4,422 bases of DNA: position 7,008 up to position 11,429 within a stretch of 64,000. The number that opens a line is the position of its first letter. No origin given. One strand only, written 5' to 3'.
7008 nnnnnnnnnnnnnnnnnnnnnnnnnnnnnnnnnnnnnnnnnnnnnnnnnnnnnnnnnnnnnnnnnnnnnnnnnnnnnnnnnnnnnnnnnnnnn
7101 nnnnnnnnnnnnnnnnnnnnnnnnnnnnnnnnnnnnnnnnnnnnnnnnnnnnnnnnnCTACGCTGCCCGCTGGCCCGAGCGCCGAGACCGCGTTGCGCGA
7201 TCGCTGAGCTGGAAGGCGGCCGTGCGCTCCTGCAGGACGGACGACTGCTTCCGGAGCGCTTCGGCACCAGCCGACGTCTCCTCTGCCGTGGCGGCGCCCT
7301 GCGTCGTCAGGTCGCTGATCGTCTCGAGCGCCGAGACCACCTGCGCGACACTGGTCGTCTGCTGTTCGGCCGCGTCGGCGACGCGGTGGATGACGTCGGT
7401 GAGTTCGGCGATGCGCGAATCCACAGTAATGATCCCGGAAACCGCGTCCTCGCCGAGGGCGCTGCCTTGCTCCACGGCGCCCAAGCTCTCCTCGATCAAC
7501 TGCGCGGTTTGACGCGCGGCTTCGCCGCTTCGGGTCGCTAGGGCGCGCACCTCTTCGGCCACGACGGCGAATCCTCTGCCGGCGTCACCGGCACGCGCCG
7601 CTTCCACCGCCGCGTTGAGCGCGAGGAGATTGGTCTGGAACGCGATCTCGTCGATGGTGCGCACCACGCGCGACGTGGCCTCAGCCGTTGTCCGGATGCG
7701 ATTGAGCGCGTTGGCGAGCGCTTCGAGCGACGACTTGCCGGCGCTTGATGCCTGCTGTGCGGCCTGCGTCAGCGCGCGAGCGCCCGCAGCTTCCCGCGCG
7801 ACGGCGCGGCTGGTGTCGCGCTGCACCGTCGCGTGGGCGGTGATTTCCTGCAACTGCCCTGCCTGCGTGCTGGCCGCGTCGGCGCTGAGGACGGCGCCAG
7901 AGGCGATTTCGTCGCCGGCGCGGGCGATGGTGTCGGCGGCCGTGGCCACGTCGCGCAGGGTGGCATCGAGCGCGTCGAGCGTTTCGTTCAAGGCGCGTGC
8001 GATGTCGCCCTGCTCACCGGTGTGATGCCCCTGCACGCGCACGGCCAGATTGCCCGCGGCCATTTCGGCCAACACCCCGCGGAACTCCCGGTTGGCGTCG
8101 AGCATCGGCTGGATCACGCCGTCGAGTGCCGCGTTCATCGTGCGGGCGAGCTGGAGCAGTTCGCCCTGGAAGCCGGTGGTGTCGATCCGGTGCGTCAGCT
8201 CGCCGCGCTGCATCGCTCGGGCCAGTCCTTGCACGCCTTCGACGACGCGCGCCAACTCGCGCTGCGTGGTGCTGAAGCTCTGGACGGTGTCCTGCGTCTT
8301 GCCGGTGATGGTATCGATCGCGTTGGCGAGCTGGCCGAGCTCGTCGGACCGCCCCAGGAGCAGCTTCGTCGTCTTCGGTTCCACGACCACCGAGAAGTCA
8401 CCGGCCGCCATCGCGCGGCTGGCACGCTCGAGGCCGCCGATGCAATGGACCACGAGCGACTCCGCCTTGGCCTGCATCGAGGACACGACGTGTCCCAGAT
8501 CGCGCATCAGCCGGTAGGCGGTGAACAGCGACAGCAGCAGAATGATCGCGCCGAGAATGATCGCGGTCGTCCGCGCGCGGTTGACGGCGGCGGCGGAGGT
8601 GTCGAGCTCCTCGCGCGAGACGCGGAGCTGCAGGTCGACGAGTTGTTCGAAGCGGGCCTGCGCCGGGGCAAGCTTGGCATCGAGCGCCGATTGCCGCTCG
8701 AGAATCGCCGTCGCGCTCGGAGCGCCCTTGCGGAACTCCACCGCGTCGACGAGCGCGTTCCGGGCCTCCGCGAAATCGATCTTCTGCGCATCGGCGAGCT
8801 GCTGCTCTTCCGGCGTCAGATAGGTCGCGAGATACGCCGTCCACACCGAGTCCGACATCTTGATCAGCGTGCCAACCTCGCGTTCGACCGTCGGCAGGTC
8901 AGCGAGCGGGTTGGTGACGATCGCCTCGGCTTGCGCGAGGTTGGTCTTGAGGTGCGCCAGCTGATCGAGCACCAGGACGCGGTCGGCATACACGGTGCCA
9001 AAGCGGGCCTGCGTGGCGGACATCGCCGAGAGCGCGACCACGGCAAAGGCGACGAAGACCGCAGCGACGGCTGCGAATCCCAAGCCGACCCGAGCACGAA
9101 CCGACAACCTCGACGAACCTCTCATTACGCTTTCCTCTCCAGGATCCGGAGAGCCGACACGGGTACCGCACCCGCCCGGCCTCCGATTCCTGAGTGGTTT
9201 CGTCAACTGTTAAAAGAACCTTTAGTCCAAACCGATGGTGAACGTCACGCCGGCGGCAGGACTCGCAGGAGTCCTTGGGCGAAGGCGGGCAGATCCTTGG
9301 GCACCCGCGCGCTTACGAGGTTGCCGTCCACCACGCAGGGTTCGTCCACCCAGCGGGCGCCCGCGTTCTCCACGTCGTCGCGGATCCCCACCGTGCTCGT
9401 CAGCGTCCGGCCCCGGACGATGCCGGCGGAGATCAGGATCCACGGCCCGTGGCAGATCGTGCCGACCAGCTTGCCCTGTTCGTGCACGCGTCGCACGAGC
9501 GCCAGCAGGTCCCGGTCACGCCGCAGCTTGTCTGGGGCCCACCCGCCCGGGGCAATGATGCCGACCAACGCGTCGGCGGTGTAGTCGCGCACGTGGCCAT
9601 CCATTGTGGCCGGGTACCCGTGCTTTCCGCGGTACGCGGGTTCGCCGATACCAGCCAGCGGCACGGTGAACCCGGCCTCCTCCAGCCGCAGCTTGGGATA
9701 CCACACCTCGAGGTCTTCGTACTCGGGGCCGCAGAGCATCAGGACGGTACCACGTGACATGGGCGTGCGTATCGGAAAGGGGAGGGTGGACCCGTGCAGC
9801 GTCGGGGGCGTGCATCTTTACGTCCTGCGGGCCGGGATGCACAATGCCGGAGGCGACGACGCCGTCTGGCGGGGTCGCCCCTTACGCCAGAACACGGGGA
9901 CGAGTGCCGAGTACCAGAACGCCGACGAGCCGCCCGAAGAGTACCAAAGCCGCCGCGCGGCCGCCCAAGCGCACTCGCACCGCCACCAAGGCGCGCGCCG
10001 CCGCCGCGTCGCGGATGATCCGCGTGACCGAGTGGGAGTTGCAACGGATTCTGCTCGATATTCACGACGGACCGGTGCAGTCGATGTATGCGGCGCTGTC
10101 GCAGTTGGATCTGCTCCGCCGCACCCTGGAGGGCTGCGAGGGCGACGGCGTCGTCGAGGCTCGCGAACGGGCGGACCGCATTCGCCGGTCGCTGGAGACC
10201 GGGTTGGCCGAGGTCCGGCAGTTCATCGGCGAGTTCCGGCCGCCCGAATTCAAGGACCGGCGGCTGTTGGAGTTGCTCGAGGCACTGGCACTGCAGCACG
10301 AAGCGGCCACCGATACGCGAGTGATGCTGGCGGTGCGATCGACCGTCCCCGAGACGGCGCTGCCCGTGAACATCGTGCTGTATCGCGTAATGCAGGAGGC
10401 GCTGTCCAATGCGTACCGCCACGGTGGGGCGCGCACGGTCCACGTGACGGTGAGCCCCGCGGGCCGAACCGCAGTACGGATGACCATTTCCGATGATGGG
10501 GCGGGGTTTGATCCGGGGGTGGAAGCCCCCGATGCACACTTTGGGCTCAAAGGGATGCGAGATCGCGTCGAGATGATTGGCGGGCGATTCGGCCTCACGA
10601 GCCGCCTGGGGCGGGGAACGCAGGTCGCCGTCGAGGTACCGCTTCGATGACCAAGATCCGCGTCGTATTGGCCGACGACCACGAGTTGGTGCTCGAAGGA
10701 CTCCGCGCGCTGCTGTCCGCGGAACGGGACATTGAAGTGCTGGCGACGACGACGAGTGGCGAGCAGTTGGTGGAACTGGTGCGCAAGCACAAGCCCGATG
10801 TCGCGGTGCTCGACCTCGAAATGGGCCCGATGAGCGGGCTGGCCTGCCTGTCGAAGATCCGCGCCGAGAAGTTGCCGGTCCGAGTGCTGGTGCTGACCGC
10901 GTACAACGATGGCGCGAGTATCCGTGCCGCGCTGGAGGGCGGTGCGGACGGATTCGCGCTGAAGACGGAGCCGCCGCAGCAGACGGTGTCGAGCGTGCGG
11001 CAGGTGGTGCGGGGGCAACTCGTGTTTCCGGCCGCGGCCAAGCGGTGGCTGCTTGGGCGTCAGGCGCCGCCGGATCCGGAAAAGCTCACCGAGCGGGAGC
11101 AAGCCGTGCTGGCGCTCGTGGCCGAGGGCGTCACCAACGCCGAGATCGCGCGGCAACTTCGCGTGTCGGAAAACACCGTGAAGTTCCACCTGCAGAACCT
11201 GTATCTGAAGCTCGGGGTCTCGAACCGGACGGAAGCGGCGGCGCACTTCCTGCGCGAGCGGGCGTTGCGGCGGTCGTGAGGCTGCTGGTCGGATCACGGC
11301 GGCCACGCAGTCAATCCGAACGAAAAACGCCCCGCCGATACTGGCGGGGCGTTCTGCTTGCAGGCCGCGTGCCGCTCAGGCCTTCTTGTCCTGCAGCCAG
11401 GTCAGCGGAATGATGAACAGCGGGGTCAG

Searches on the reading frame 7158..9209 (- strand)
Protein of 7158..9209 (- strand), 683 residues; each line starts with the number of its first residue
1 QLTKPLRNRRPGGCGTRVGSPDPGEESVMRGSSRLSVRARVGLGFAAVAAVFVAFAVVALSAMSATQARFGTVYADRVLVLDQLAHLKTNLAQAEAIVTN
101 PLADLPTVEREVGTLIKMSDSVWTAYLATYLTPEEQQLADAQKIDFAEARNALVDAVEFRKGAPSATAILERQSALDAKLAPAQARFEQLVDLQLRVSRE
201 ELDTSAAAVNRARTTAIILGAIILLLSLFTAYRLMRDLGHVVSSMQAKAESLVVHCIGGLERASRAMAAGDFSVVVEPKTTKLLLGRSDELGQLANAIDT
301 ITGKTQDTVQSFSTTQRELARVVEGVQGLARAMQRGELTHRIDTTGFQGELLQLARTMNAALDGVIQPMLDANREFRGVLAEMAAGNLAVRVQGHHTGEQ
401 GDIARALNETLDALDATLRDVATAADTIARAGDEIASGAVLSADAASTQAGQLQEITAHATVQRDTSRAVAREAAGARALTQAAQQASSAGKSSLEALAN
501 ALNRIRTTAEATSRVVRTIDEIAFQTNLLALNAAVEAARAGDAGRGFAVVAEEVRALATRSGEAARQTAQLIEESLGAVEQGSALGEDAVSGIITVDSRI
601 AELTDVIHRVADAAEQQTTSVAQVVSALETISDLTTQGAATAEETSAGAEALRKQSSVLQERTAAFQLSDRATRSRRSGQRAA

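Call 29: search_protein_families(library=pfam, proteins=[window:7158-9209:-], max_evalue=0.001)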
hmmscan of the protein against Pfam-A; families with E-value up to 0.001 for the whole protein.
window:7158-9209:- (683 aa): 5 families
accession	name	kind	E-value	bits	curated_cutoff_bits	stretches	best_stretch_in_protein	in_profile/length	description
PF00015.26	MCPsignal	-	2.7e-35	122.2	34.6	1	481-635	4-172/172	Methyl-accepting chemotaxis protein (MCP) signalling domain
PF12729.13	4HB_MCP_1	-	2.7e-12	47.1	27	1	35-206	2-178/181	Four helix bundle sensory module for signal transduction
PF00672.30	HAMP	-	3.5e-12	46.9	25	0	329-363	16-49/53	HAMP domain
PF02203.21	TarH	-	3.4e-08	34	25.2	1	33-195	3-174/177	Tar ligand binding domain homologue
PF18947.5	HAMP_2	-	1.3e-06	28.7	24.3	1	347-415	2-66/67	HAMP domain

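Call 78: search_protein_families(library=ncbifam, proteins=[window:7158-9209:-], max_evalue=0.00001)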
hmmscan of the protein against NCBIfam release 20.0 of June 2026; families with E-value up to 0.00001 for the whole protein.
window:7158-9209:- (683 aa): 7 families
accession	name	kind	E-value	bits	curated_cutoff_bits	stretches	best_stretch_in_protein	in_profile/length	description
NF041847.1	transduc_aer2_vibrio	equivalog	5.5e-57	193.6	1200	1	325-673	415-759/804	aerotaxis transducer Aer2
NF011615.0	PRK15041.1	equivalog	2.8e-41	141.8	947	1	380-678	229-527/554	methyl-accepting chemotaxis protein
NF011622.0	PRK15048.1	equivalog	1.7e-40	139.7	900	1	379-677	226-524/553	methyl-accepting chemotaxis protein II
NF047851.1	MCPCitTducer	equivalog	7e-40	137.6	900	1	380-677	228-525/553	methyl-accepting chemotaxis citrate transducer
NF007309.0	PRK09793.1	equivalog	6e-39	134.4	903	1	382-680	227-525/533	methyl-accepting chemotaxis protein IV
NF058645.1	MCPCtpMPsAe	equivalog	1.6e-24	86.6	900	1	374-677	234-537/558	methyl-accepting chemotaxis protein CtpM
NF050802.1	AspChtxCcaA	equivalog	5.4e-21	74.6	1300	1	286-628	385-691/700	aspartate chemotaxis receptor CcaA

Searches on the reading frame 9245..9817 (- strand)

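Call 29: search_protein_families(library=pfam, proteins=[window:9245-9817:-], max_evalue=0.001)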
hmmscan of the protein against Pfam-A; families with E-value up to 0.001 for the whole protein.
window:9245-9817:- (190 aa): 1 family
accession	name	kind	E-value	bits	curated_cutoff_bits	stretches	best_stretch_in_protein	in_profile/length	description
PF01965.30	DJ-1_PfpI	-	2.5e-45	154.7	26.6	1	24-184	2-163/165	DJ-1/PfpI family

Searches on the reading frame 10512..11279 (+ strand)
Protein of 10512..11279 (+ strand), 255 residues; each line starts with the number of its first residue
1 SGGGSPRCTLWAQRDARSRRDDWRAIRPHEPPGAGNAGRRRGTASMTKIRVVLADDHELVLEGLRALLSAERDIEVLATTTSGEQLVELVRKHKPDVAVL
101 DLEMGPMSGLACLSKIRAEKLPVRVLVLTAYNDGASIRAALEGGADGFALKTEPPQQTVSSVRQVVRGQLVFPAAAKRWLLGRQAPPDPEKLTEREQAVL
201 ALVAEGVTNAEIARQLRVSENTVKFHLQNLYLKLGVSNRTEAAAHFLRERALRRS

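Call 29: search_protein_families(library=pfam, proteins=[window:10512-11279:+], max_evalue=0.001)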
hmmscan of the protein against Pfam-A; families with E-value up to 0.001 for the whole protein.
window:10512-11279:+ (255 aa): 9 families
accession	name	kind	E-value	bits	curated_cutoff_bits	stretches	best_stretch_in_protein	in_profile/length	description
PF00072.30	Response_reg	-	5.6e-23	81.7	30.2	1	51-162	1-110/111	Response regulator receiver domain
PF00196.25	GerE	-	3.6e-21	75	23.5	1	191-244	2-55/57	Bacterial regulatory proteins, luxR family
PF08281.18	Sigma70_r4_2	-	4.1e-09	36.4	25.7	1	190-229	9-49/54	Sigma-70, region 4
PF13384.12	HTH_23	-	8.1e-07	29.1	24.6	1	196-231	7-41/50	Homeodomain-like domain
PF12840.13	HTH_20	-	0.00014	22.2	27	1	199-230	9-42/51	Helix-turn-helix domain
PF04545.22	Sigma70_r4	-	0.00018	21.4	24.1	1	191-224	4-38/50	Sigma-70, region 4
PF13518.12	HTH_28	-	0.00035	21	25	0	194-228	1-34/52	Helix-turn-helix domain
PF13542.12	HTH_Tnp_ISL3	-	0.0006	19.7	27.4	0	196-224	17-44/51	Helix-turn-helix domain of transposase family ISL3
PF13551.12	HTH_29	-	0.00071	20.1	28.1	0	198-223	3-29/64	Winged helix-turn helix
